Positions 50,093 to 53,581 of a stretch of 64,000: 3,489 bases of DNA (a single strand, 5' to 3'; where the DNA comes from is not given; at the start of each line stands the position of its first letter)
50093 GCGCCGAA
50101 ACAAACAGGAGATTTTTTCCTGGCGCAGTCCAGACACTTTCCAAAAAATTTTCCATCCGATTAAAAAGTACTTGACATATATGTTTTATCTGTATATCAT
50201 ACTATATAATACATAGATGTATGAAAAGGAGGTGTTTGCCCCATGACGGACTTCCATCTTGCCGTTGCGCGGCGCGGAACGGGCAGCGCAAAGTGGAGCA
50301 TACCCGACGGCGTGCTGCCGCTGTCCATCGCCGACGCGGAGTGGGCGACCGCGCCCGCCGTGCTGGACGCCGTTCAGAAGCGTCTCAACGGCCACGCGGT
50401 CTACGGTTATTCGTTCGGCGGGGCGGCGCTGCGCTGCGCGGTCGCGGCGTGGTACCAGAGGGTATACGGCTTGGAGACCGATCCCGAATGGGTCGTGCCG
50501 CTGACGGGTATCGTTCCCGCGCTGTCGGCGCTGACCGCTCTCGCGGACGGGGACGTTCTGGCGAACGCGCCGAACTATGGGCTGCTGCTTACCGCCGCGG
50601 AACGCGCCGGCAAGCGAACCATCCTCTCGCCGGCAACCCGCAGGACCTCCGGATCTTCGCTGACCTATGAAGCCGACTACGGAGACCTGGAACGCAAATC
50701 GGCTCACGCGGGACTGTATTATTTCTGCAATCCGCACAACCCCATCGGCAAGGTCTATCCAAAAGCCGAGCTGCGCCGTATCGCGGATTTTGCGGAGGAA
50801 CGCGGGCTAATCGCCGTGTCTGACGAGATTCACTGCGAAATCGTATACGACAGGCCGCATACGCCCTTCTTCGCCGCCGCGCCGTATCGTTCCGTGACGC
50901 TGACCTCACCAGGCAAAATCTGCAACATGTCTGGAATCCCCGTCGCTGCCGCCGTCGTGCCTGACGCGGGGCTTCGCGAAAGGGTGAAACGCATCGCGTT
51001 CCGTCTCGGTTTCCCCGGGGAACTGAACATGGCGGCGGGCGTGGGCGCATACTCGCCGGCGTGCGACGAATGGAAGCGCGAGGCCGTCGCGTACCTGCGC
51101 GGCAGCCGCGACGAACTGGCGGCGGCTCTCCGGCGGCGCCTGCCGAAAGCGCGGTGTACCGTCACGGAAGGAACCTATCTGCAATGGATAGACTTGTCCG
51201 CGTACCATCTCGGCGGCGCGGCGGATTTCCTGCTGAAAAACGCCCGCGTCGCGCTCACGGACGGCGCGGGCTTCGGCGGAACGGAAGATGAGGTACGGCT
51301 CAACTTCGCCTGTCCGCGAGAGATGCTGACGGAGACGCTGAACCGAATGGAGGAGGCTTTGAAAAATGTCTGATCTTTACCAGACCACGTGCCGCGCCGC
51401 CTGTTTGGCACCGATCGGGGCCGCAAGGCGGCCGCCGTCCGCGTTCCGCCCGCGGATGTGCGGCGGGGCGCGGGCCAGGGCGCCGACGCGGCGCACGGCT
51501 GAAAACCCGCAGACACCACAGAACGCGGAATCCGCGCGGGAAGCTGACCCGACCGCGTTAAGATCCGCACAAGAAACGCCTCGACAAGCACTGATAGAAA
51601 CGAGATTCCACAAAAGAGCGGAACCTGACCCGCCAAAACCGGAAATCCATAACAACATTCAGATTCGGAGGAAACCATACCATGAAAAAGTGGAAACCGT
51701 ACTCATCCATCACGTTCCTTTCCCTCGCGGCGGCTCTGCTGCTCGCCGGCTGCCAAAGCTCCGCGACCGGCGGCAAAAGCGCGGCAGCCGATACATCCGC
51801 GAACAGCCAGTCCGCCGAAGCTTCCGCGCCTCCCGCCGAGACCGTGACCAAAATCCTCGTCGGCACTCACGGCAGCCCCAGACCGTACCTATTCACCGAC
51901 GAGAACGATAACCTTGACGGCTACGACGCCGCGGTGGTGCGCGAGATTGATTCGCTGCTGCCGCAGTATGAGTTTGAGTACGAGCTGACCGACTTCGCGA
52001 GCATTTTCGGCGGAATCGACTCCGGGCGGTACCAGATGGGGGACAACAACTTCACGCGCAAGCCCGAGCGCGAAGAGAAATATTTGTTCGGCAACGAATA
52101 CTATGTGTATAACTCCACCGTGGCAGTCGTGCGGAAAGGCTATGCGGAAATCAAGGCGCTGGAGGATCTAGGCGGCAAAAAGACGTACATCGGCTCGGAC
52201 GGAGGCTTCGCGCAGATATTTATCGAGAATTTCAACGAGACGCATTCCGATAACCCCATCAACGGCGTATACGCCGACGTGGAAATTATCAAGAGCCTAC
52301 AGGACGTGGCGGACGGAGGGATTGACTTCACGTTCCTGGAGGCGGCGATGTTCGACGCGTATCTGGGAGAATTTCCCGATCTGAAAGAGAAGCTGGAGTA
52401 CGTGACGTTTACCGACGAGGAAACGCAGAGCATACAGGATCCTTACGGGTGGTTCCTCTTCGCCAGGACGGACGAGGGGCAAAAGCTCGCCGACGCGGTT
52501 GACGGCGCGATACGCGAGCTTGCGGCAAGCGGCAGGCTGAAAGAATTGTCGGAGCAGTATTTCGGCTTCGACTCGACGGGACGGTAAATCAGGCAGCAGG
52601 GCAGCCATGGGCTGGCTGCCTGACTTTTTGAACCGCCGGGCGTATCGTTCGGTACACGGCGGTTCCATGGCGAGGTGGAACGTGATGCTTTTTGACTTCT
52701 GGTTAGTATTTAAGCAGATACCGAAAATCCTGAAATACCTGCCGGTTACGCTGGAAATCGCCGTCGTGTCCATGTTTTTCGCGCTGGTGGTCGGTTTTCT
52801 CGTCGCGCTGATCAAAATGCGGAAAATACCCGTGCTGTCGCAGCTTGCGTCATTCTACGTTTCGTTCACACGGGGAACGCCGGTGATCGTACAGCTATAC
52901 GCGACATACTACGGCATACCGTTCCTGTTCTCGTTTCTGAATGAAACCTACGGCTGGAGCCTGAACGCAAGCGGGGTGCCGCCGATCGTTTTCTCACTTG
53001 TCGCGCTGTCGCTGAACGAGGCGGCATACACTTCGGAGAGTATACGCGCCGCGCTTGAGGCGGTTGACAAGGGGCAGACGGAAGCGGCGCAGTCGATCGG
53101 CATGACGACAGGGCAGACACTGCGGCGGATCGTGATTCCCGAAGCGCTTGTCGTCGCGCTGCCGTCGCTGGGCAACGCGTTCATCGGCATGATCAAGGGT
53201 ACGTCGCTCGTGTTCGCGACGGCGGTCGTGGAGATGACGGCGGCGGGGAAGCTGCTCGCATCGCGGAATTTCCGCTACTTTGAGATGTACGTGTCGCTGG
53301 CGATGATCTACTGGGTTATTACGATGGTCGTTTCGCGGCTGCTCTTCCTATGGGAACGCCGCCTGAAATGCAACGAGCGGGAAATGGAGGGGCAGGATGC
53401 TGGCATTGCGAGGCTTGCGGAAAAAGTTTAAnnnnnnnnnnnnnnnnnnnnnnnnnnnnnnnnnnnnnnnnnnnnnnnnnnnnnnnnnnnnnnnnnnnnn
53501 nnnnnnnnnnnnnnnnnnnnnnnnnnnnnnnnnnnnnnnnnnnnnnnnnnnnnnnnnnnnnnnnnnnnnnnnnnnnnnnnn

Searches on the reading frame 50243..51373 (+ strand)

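Call 59: search_protein_families(library=pfam, proteins=[window:50243-51373:+], max_evalue=0.00001)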
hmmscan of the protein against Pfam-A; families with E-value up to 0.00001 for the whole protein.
window:50243-51373:+ (376 aa): 1 family
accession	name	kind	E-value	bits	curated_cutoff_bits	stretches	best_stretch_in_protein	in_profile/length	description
PF00155.27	Aminotran_1_2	-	3.4e-33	115.8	19.7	1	27-368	6-360/361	Aminotransferase class I and II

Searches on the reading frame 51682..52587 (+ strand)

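Call 59: search_protein_families(library=pfam, proteins=[window:51682-52587:+], max_evalue=0.00001)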
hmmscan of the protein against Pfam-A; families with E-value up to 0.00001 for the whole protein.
window:51682-52587:+ (301 aa): 1 family
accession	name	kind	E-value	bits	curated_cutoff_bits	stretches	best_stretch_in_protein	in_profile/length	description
PF00497.25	SBP_bac_3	-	8e-23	81.1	26.4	1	58-295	1-131/132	Bacterial extracellular solute-binding proteins, family 3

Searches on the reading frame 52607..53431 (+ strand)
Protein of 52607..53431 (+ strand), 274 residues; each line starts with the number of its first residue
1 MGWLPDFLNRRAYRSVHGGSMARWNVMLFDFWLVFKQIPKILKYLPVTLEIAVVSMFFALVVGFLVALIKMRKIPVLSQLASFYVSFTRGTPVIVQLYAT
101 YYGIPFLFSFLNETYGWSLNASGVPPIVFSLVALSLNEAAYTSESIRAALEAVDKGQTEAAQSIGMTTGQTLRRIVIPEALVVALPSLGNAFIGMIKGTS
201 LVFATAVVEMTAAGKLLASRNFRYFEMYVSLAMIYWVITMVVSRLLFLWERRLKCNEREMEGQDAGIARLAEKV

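Call 59: search_protein_families(library=pfam, proteins=[window:52607-53431:+], max_evalue=0.00001)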
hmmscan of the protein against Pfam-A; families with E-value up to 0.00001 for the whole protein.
window:52607-53431:+ (274 aa): 1 family
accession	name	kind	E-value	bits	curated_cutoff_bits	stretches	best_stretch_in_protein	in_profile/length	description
PF00528.27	BPD_transp_1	-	3.1e-18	66.6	26.4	1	60-253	2-182/184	Binding-protein-dependent transport system inner membrane component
